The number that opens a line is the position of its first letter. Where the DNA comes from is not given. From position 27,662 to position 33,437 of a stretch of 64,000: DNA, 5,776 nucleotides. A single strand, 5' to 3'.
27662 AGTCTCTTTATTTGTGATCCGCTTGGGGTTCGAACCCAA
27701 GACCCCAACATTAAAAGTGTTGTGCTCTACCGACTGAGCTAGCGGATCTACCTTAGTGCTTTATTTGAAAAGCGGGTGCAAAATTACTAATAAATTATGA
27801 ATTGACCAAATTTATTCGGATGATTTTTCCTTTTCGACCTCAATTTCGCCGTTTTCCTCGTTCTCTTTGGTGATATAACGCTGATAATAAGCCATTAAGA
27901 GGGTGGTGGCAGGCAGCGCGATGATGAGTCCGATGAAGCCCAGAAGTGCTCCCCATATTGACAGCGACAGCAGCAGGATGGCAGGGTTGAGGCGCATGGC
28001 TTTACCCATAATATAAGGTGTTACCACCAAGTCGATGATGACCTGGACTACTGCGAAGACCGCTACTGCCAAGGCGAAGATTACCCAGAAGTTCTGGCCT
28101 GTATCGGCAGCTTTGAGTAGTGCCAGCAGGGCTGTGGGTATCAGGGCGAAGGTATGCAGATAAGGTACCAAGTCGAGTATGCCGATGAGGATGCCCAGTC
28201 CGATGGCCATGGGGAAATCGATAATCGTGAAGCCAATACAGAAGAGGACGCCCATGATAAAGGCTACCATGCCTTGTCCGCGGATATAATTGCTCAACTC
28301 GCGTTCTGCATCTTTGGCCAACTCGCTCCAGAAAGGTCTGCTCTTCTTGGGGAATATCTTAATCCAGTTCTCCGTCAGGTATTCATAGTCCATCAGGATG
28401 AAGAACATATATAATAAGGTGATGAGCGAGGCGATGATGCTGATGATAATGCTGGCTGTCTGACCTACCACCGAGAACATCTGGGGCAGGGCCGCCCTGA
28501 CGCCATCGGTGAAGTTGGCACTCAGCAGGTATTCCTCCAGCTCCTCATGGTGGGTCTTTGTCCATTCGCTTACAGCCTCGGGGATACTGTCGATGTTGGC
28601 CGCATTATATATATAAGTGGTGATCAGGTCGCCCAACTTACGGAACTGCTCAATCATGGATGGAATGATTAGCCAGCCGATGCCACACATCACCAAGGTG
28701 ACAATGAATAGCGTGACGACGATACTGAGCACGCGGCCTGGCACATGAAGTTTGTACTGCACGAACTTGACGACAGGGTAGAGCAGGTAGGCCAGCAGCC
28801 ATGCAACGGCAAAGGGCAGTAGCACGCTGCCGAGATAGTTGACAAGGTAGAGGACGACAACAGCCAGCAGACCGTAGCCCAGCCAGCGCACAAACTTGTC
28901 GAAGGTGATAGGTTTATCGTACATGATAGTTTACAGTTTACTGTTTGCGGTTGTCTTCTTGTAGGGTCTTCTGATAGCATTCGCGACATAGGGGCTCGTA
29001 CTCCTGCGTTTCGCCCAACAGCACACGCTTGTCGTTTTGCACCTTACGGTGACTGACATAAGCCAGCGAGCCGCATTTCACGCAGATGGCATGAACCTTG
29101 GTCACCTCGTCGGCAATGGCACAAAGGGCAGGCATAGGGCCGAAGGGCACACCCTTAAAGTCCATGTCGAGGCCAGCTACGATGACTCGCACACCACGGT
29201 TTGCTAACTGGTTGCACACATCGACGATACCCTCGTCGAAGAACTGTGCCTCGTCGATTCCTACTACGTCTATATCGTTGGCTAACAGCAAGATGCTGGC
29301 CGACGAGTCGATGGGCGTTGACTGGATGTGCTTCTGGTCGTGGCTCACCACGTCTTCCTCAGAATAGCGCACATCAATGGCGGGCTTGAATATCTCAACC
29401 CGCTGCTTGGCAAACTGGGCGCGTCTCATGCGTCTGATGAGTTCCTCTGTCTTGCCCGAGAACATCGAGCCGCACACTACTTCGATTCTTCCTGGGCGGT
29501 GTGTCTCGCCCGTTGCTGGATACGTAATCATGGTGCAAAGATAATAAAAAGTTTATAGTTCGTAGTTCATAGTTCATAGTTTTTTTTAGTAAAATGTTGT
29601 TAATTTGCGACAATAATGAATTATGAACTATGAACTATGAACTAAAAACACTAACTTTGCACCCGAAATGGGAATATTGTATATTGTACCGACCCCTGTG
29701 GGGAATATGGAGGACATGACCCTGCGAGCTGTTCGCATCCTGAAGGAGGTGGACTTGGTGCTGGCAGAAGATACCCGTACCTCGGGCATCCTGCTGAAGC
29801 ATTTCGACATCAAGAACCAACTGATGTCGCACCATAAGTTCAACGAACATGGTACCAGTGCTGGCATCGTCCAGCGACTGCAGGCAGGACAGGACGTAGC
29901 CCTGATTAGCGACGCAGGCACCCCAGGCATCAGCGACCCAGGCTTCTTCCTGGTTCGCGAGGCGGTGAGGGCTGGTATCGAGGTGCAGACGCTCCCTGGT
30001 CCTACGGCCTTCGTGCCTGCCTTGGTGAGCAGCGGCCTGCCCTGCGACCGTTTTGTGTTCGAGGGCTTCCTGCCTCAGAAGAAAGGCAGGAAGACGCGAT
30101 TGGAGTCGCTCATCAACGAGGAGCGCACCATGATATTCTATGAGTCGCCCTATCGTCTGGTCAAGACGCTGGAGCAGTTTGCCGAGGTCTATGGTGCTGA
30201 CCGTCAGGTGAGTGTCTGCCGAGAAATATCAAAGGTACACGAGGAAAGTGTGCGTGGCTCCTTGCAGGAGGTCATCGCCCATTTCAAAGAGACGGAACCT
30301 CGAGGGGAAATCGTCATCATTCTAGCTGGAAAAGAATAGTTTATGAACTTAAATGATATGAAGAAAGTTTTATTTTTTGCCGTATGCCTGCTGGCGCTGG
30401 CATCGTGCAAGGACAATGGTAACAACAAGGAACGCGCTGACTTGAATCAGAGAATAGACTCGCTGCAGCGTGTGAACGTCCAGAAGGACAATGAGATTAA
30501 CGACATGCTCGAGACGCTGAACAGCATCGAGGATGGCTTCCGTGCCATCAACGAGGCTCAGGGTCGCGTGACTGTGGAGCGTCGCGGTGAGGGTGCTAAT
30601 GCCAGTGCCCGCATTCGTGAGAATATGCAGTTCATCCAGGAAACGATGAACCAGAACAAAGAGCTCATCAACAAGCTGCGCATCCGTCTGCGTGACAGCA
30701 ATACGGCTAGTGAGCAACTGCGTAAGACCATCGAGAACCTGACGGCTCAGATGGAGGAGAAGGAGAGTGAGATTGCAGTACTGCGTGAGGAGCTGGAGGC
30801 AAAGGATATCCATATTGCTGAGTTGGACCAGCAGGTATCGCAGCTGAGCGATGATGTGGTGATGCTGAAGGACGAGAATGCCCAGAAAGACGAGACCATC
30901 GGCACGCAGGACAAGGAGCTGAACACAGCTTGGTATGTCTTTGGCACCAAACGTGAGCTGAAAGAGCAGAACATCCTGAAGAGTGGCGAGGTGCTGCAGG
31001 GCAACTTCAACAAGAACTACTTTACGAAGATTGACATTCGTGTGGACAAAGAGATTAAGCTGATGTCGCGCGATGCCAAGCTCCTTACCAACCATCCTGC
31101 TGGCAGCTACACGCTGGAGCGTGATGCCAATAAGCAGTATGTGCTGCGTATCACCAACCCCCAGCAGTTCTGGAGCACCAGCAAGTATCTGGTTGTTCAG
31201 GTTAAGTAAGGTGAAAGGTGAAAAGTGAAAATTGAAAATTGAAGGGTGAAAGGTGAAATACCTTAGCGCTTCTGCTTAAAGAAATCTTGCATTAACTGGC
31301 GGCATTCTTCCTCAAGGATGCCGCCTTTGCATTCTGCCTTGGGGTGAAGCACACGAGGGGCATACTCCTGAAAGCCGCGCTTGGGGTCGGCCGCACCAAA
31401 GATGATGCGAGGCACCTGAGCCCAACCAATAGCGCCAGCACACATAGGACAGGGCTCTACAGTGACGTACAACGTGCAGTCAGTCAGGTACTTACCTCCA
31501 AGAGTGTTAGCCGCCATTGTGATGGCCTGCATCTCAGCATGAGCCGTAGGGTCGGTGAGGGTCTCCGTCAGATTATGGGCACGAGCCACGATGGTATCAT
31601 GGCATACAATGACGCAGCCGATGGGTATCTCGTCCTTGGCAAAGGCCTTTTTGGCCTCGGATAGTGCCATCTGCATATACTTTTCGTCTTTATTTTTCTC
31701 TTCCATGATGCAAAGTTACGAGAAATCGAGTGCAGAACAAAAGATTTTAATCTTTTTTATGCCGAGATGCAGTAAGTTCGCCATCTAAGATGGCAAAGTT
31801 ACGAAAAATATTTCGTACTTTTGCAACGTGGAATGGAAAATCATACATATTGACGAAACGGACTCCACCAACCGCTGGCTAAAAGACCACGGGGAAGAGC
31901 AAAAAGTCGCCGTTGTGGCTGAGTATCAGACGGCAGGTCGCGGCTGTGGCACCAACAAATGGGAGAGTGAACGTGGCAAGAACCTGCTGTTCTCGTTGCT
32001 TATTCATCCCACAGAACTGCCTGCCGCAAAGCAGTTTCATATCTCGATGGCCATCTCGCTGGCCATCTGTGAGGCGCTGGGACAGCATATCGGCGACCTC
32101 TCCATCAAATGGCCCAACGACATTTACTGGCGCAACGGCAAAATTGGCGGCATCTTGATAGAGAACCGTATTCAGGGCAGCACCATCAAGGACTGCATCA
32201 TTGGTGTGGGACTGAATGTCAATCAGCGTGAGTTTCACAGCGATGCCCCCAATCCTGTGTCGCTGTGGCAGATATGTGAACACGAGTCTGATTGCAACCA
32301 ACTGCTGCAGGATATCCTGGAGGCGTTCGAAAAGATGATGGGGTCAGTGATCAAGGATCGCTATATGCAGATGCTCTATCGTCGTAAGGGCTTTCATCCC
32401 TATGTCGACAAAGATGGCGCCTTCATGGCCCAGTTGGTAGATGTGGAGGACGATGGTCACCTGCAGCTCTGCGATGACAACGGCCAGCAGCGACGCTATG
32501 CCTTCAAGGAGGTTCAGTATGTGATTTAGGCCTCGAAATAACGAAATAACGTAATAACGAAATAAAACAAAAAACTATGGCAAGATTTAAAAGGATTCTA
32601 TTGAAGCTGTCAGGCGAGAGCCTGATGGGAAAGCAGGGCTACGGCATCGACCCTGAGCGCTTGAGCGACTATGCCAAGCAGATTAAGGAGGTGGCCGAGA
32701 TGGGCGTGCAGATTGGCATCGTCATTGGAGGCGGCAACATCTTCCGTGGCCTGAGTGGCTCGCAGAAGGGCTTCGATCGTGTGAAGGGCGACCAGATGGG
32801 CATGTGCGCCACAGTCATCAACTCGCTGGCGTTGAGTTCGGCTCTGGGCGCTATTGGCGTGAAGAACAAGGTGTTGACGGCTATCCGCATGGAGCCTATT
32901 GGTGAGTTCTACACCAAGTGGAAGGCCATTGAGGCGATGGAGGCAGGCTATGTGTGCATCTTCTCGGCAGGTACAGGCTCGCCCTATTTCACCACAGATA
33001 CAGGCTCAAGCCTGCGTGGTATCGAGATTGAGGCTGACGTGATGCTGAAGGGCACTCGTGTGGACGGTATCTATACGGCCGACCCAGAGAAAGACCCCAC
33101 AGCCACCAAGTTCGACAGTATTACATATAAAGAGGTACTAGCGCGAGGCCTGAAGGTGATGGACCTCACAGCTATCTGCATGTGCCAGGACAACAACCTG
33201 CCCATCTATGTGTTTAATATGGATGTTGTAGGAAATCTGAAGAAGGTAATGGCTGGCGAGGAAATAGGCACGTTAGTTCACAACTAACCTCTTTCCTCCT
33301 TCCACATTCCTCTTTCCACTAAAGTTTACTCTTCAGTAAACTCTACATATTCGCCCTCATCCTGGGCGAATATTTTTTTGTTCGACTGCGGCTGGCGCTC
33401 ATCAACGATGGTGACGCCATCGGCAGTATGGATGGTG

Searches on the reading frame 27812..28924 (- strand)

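Call 67: search_protein_families(library=pfam, proteins=[window:27812-28924:-], max_evalue=0.00001)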
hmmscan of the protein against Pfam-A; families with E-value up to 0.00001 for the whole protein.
window:27812-28924:- (370 aa): 1 family
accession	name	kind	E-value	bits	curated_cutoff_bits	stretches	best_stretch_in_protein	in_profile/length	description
PF01594.21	AI-2E_transport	-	2.2e-52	178.7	34.3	1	20-350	7-326/327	AI-2E family transporter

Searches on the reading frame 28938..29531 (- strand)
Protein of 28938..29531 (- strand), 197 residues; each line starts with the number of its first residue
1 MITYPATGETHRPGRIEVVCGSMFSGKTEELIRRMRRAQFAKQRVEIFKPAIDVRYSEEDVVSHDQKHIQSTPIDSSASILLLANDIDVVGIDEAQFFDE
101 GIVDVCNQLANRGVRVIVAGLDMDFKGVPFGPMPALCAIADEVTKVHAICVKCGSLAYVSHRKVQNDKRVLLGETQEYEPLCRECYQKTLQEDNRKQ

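Call 67: search_protein_families(library=pfam, proteins=[window:28938-29531:-], max_evalue=0.00001)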
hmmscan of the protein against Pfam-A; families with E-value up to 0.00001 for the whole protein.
window:28938-29531:- (197 aa): 1 family
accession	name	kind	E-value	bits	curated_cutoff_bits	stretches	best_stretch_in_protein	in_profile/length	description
PF00265.24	TK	-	2.7e-53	180.9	20.6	1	14-186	1-176/176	Thymidine kinase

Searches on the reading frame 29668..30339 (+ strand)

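Call 67: search_protein_families(library=pfam, proteins=[window:29668-30339:+], max_evalue=0.00001)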
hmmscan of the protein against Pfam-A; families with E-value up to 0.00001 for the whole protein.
window:29668-30339:+ (223 aa): 1 family
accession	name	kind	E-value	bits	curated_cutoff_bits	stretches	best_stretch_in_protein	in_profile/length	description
PF00590.25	TP_methylase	-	4.7e-36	125.2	27.8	1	4-202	2-211/212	Tetrapyrrole (Corrin/Porphyrin) Methylases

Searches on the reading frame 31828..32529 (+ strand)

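Call 67: search_protein_families(library=pfam, proteins=[window:31828-32529:+], max_evalue=0.00001)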
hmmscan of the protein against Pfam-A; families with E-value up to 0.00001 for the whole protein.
window:31828-32529:+ (233 aa): 1 family
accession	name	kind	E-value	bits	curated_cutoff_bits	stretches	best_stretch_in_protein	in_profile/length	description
PF03099.24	BPL_LplA_LipB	-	2.8e-20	73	21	1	11-130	5-133/133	Biotin/lipoate A/B protein ligase family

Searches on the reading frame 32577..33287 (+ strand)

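Call 67: search_protein_families(library=pfam, proteins=[window:32577-33287:+], max_evalue=0.00001)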
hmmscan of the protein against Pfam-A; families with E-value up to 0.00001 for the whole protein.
window:32577-33287:+ (236 aa): 1 family
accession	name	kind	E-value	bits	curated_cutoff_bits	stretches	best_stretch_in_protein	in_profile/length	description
PF00696.33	AA_kinase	-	1.4e-32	113.7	24.9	1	5-214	1-234/234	Amino acid kinase family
